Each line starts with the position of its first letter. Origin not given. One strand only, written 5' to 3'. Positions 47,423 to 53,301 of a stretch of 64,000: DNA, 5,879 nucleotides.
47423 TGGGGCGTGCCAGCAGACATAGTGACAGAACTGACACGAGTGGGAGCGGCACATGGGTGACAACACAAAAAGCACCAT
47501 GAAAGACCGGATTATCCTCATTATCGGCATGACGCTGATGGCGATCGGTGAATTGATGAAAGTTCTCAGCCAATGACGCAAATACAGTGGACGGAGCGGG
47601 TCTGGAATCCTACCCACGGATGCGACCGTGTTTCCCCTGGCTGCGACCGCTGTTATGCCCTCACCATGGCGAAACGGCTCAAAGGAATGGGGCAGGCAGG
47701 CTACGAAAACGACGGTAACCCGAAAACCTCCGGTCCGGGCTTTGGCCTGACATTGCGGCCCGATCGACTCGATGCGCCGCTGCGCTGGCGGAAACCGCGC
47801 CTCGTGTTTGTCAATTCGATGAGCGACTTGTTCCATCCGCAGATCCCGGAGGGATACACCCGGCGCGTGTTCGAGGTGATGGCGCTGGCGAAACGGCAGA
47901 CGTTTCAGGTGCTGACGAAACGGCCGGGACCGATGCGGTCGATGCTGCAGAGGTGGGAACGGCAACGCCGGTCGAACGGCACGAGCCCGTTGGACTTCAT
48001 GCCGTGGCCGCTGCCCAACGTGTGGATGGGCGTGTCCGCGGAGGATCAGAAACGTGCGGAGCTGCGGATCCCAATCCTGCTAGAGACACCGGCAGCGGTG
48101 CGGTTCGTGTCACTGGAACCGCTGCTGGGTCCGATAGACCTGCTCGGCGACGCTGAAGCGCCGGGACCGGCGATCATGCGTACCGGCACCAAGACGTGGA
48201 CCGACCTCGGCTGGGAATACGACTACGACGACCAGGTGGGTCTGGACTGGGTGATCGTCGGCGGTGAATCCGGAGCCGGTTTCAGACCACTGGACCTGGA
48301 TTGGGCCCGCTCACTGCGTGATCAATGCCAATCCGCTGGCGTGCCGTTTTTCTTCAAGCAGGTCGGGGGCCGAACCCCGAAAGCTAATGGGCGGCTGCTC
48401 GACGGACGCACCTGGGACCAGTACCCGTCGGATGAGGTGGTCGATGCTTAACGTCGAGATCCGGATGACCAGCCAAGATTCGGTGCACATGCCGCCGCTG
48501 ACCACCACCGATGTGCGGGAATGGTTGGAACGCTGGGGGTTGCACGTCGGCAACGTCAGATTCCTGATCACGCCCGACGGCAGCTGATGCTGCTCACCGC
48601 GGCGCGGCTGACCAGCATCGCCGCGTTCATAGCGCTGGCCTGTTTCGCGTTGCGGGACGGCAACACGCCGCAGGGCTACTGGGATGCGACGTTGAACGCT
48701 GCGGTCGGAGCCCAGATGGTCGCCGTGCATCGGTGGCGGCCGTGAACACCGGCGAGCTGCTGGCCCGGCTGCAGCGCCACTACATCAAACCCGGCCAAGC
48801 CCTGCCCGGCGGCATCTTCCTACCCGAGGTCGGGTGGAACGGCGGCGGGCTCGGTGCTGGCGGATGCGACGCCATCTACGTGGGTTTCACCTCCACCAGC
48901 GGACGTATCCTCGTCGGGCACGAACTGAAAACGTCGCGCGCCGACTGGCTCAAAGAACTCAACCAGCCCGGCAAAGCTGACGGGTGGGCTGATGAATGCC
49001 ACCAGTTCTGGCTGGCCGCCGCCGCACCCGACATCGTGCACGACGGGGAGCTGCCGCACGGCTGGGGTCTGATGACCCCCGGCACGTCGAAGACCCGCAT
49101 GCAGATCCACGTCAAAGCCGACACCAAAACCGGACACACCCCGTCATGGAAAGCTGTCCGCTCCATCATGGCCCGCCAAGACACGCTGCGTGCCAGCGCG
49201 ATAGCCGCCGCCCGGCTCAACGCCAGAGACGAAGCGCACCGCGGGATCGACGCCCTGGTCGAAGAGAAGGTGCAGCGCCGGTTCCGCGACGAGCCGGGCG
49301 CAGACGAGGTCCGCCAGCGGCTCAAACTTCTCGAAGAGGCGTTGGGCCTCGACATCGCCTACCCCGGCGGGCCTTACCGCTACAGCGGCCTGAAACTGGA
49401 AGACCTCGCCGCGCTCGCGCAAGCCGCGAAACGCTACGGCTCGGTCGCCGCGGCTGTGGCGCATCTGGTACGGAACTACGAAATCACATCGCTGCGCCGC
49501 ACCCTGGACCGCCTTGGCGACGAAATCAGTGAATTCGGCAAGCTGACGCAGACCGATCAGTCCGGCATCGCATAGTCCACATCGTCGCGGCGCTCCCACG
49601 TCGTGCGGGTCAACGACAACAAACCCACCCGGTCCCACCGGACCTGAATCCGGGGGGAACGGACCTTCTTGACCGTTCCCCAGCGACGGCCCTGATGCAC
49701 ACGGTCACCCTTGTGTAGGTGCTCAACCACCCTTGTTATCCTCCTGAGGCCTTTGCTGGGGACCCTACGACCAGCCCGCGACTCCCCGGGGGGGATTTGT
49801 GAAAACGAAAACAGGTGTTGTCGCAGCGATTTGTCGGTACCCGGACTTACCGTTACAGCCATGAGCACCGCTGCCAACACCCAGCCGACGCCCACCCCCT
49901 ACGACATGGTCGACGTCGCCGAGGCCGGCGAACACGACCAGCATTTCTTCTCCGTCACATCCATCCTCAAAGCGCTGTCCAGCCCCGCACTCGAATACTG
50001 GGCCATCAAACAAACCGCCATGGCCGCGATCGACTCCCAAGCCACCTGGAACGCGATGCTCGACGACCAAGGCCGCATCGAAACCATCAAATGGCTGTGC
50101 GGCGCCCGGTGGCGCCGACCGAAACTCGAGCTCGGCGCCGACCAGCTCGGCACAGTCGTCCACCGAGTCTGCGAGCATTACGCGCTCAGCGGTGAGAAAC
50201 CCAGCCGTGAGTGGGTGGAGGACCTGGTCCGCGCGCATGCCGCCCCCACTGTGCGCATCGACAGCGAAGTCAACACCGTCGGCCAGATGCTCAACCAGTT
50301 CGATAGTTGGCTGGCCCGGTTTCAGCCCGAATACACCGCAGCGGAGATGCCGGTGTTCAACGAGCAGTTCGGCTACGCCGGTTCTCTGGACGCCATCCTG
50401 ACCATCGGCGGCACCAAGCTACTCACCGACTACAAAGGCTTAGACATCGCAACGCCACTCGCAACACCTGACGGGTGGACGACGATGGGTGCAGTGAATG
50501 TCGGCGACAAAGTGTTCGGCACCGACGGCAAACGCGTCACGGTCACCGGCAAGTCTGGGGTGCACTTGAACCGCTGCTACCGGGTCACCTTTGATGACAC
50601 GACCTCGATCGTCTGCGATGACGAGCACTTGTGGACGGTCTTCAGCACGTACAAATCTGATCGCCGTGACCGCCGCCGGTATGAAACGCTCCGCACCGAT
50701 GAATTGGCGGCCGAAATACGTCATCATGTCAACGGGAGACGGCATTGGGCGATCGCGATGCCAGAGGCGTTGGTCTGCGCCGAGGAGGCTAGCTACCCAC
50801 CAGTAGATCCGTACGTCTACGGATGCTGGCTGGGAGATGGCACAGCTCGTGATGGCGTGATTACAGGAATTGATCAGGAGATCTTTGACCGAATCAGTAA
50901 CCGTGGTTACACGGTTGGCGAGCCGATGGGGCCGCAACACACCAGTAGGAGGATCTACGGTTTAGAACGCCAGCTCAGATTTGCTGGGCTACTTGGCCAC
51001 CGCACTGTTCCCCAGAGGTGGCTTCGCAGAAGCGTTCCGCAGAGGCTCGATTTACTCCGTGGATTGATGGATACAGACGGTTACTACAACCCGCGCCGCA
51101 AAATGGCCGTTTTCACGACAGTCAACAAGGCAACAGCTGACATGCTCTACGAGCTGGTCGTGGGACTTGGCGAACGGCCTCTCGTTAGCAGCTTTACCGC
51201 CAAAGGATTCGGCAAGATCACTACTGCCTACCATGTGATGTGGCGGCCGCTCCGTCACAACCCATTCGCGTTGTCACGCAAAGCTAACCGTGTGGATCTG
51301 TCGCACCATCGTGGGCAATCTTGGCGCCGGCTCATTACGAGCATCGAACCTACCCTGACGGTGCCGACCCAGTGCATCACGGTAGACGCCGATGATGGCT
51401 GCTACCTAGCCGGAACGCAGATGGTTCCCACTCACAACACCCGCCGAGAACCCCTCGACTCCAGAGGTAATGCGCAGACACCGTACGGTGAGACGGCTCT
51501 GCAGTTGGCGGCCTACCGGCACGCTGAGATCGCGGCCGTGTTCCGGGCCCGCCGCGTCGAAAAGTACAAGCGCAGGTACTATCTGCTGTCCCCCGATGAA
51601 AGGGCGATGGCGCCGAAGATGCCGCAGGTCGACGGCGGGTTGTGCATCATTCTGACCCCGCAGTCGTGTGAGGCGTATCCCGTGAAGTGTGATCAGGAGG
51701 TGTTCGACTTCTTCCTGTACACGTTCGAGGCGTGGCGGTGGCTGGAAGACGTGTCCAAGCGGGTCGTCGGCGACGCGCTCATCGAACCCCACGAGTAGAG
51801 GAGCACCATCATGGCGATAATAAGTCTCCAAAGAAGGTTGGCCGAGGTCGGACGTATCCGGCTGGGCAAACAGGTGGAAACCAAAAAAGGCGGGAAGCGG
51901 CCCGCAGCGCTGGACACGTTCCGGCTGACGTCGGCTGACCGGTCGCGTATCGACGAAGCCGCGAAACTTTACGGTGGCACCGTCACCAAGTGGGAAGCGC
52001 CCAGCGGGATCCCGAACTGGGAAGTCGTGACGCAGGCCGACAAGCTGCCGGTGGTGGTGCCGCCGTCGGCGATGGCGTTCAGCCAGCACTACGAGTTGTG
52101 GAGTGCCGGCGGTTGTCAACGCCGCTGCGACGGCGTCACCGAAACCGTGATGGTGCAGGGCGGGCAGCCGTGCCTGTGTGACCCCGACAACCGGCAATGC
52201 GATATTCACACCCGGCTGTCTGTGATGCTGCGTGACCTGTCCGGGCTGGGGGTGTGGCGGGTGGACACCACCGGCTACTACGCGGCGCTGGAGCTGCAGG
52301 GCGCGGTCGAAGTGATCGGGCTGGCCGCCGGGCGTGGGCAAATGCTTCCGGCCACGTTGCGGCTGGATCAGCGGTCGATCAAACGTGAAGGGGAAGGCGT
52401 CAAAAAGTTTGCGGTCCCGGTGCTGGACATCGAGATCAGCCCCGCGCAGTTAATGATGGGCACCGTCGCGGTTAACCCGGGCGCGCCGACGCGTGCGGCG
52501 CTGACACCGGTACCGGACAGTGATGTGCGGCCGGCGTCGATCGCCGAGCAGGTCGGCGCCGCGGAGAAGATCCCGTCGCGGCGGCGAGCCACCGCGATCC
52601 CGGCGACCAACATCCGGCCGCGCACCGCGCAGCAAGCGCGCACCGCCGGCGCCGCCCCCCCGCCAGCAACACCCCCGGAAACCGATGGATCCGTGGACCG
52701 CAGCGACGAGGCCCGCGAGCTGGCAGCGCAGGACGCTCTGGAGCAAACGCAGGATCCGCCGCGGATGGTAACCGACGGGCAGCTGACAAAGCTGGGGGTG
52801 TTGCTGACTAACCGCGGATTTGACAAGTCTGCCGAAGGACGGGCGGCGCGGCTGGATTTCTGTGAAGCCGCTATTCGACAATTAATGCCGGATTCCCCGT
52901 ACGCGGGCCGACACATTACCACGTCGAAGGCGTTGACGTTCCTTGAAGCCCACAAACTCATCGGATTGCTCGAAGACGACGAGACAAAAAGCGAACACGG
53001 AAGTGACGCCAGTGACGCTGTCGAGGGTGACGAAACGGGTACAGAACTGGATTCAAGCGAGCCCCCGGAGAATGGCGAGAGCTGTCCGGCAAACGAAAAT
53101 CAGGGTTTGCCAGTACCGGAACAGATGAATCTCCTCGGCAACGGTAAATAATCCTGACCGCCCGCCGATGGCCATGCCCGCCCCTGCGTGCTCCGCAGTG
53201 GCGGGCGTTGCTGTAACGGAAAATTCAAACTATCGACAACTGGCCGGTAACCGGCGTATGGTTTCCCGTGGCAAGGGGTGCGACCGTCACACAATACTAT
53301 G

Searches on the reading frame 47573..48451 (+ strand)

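Call 43: search_protein_families(library=phrogs, proteins=[window:47573-48451:+], max_evalue=0.001)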
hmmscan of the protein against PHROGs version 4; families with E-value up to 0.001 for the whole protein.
window:47573-48451:+ (292 aa): 1 family
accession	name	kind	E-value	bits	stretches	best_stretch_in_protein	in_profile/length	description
phrog_2045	-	unknown function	2e-98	330.5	1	2-270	5-237/299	-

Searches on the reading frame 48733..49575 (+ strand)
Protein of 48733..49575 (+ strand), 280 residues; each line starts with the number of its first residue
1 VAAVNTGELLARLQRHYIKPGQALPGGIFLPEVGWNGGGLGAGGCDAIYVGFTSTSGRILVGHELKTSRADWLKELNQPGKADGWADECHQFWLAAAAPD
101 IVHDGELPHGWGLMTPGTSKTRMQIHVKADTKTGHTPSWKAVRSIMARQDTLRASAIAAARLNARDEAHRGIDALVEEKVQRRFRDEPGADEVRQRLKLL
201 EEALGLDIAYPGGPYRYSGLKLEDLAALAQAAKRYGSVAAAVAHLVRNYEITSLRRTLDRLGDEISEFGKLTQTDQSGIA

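Call 43: search_protein_families(library=phrogs, proteins=[window:48733-49575:+], max_evalue=0.001)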
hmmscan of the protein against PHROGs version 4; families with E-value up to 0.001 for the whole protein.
window:48733-49575:+ (280 aa): 2 families
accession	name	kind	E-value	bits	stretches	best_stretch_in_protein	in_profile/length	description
phrog_14517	-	unknown function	8.7e-89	298.9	1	1-272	1-277/296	-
phrog_5429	-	DNA, RNA and nucleotide metabolism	3.4e-19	70.4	1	46-151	53-163/176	DNA repair protein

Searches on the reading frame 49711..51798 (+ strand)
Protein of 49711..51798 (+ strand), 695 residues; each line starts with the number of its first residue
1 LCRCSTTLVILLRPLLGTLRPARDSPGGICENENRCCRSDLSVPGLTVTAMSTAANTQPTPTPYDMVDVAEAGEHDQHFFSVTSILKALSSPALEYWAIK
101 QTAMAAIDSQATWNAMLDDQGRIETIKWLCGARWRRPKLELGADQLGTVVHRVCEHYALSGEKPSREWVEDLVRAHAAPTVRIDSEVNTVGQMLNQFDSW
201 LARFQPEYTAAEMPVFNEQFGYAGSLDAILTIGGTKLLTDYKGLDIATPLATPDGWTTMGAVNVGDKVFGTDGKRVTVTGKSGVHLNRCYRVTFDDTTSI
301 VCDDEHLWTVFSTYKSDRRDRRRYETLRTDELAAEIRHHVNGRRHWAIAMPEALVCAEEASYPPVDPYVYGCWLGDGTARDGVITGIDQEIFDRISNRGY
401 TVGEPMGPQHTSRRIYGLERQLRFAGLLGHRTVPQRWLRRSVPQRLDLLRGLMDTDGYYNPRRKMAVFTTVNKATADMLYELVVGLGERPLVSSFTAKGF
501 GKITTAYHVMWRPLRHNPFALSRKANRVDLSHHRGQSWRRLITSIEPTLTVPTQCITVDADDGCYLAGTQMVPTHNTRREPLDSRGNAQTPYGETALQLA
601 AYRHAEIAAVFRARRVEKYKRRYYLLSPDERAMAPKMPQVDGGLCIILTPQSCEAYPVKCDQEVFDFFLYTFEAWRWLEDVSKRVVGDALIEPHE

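Call 42: search_protein_families(library=phrogs, proteins=[window:49711-51798:+], max_evalue=0.001)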
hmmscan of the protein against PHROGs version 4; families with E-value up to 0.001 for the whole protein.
window:49711-51798:+ (695 aa): 6 families
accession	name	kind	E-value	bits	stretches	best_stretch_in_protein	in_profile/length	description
phrog_15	-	head and packaging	1.3e-28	100.9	1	207-472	44-322/1330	terminase large subunit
phrog_36964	-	head and packaging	1.1e-27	97.5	1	244-577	93-435/890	terminase large subunit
phrog_298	-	DNA, RNA and nucleotide metabolism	2.4e-21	77.3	1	76-242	63-186/293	exonuclease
phrog_19299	-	head and packaging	1.4e-17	64.4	1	240-489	29-296/702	terminase large subunit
phrog_510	-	DNA, RNA and nucleotide metabolism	7.3e-11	42.5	1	255-473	420-640/667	DNA primase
phrog_50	-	DNA, RNA and nucleotide metabolism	1.4e-06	28.7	1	246-374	91-211/570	DnaC-like helicase loader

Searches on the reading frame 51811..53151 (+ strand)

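Call 42: search_protein_families(library=phrogs, proteins=[window:51811-53151:+], max_evalue=0.001)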
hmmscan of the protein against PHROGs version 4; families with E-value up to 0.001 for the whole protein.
window:51811-53151:+ (446 aa): 2 families
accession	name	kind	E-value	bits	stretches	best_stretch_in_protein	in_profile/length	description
phrog_16191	-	unknown function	4.4e-74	250.9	1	1-256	3-264/390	-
phrog_9220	-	unknown function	1.8e-15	58.2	1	11-124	22-132/243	unknown function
